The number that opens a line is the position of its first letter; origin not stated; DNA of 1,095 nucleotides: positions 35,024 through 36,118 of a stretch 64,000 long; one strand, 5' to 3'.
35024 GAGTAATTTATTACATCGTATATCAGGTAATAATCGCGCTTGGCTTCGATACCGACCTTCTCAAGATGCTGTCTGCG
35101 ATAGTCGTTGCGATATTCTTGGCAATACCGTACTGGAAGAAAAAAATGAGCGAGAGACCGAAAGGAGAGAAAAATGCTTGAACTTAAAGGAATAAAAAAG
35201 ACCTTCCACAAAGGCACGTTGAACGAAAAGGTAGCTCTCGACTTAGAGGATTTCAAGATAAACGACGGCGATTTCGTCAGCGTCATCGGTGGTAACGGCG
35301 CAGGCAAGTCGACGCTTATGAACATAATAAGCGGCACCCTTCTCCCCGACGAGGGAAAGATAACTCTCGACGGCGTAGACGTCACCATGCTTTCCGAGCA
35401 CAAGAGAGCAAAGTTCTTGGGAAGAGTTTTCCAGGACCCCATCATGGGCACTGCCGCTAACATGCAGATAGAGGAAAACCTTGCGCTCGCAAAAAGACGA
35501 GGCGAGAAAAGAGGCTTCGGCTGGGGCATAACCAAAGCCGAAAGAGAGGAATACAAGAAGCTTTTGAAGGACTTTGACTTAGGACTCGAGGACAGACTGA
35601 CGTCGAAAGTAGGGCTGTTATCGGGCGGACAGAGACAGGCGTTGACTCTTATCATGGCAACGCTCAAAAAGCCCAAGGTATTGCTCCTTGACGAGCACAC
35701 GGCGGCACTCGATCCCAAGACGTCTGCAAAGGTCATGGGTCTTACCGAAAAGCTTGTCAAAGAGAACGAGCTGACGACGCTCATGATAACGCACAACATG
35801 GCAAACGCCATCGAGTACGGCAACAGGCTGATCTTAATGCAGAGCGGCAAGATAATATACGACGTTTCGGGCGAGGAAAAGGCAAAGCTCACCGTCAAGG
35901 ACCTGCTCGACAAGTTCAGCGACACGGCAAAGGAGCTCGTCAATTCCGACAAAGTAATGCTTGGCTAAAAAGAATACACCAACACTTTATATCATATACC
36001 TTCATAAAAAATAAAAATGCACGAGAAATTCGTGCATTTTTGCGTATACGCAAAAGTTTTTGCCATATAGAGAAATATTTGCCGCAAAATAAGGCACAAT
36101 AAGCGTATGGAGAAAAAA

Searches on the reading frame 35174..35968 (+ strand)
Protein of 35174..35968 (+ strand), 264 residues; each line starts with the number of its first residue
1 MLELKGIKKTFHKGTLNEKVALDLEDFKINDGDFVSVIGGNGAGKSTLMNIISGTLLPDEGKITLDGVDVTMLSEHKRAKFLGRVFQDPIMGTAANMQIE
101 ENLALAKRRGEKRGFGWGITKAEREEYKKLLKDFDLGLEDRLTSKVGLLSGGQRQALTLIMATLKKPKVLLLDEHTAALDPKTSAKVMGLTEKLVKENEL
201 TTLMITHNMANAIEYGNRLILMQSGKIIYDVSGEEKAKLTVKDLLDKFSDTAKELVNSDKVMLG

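Call 56: search_protein_families(library=pfam, proteins=[window:35174-35968:+], max_evalue=0.00001)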
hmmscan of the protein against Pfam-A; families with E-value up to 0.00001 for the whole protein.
window:35174-35968:+ (264 aa): 3 families
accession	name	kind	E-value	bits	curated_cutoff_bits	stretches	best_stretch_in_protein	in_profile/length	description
PF00005.33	ABC_tran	-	1.4e-28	100.7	25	1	26-177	5-137/137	ABC transporter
PF02463.25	SMC_N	-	2.1e-08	34.3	40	1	33-213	25-205/220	RecF/RecN/SMC N terminal domain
PF13304.12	AAA_21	-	3.9e-07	30.9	27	0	147-209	236-300/304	AAA domain, putative AbiEii toxin, Type IV TA system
